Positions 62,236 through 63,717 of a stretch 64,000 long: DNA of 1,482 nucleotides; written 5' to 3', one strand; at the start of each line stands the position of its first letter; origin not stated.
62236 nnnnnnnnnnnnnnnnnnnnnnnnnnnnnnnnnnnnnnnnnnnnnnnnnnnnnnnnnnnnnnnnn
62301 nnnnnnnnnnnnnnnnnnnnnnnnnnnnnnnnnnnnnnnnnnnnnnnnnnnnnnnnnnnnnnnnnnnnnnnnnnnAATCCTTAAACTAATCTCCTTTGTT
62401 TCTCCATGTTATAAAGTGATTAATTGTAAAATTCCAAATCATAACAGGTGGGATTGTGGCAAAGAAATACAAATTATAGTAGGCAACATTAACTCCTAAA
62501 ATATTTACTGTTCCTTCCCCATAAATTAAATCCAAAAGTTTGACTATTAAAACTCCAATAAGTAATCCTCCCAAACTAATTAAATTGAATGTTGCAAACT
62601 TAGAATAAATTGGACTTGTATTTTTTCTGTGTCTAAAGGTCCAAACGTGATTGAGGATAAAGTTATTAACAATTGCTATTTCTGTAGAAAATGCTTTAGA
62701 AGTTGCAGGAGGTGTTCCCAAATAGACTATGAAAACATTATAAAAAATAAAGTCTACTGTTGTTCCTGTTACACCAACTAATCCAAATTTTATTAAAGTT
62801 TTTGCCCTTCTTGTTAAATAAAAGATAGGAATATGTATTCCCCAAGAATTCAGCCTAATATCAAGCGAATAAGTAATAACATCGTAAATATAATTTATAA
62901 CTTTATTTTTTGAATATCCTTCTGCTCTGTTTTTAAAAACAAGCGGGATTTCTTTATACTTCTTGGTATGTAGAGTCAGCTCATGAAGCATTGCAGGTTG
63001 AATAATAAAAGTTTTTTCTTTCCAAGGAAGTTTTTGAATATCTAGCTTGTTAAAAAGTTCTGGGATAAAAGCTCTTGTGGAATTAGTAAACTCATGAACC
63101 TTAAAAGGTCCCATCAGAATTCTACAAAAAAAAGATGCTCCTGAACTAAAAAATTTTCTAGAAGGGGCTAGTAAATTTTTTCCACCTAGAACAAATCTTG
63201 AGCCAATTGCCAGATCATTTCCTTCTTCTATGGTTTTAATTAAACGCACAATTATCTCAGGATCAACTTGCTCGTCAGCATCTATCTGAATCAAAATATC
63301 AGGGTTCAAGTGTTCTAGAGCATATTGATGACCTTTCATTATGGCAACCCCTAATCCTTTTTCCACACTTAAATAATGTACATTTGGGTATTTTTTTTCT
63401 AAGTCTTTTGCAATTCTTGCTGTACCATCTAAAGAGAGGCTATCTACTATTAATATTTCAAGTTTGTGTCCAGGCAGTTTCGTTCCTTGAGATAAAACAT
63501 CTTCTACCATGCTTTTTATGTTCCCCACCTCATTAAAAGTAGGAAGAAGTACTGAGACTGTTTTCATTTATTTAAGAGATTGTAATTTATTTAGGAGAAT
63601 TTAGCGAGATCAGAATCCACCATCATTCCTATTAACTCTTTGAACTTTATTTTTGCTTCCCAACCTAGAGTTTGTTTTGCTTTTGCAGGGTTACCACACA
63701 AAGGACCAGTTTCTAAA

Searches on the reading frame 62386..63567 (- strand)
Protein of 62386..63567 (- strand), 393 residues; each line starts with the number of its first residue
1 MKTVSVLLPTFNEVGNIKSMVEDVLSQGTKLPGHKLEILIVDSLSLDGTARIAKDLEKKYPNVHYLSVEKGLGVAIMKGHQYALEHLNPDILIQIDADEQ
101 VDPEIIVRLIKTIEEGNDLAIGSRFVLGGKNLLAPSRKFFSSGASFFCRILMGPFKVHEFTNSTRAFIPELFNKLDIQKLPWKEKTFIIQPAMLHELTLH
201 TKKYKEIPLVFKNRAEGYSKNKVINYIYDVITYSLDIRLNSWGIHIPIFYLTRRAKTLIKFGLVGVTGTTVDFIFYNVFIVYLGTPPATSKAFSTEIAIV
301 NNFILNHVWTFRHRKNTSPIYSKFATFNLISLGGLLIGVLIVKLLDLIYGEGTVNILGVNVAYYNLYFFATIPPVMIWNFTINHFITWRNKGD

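Call 8: search_protein_families(library=pfam, max_evalue=0.01, proteins=[window:62386-63567:-])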
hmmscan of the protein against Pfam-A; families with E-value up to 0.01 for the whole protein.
window:62386-63567:- (393 aa): 3 families
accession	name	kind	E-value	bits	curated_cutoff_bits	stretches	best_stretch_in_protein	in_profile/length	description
PF00535.33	Glycos_transf_2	-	1.8e-22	80.5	23.3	1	5-173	1-165/168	Glycosyl transferase family 2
PF04138.20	GtrA_DPMS_TM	-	2e-19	70.4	26.1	1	260-388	1-117/117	GtrA/DPMS, transmembrane domain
PF13641.12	Glyco_tranf_2_3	-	5.9e-07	30.2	27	1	4-138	3-137/230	Glycosyltransferase like family 2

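Call 12: search_protein_families(library=ncbifam, max_evalue=0.001, proteins=[window:62386-63567:-])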
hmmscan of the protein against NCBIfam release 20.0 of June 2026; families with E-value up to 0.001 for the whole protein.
window:62386-63567:- (393 aa): 18 families
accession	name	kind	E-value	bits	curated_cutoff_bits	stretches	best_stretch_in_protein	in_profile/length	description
TIGR04182.1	glyco_TIGR04182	equivalog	2.4e-15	56.7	325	1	4-264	2-240/293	S-layer glycoprotein N-glycosyltransferase AglJ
NF047588.1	GlcsyltransPgfSStrep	equivalog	1.8e-11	43.8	500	1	4-130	3-127/308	glycosyltransferase PgfS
NF007986.1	PRK10714.1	equivalog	2.3e-11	43.3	529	1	2-120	6-122/316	undecaprenyl-phosphate 4-deoxy-4-formamido-L-arabinose transferase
NF045692.1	OglycostaseCruG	equivalog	2.8e-10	39.7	600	1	2-127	41-168/386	2'-O-glycosyltransferase CruG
TIGR03937.1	PgaC_IcaA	equivalog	3.3e-10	39.5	422.3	1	2-120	45-157/407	poly-beta-1,6-N-acetyl-D-glucosamine synthase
NF041391.1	DPhHxTase_Halo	equivalog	2e-08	33.5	375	1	10-215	3-187/213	dolichyl-phosphate hexose transferase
TIGR04283.1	glyco_like_mftF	equivalog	4.4e-08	33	182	1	4-153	1-137/221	TIGR04283 family arsenosugar biosynthesis glycosyltransferase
NF007482.0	PRK10073.1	equivalog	9.2e-08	31.5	423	1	3-119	7-115/334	glycosyltransferase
NF050050.1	ProtGlycPglI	equivalog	1.5e-07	31.1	500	1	2-123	2-118/306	GalNAc(5)-diNAcBac-PP-undecaprenol beta-1,3-glucosyltransferase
NF058614.1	PPMAGASynPpgS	equivalog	1.8e-07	30.8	370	1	5-128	3-117/226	polyprenyl-phospho-N-acetylgalactosaminyl synthase PpgS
NF010496.0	PRK13915.1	equivalog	2.2e-07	30.2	262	1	2-112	31-141/307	glucosyl-3-phosphoglycerate synthase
NF047683.1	TeichurnBiosyTuaG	equivalog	9.3e-07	28.7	400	1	3-114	7-112/252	teichuronic acid biosynthesis protein TuaG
TIGR03469.1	HpnB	hypoth_equivalog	1.8e-06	27.2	379.25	1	3-116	45-163/386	hopene-associated glycosyltransferase HpnB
NF041875.1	EPS_EpsD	equivalog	5.5e-06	26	370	1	4-117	1-108/325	exopolysaccharide biosynthesis glycosyltransferase EpsD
TIGR03111.1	glyc2_xrt_Gpos1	hypoth_equivalog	7.8e-06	24.9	363.95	1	3-138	50-181/439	TIGR03111 family XrtG-associated glycosyltransferase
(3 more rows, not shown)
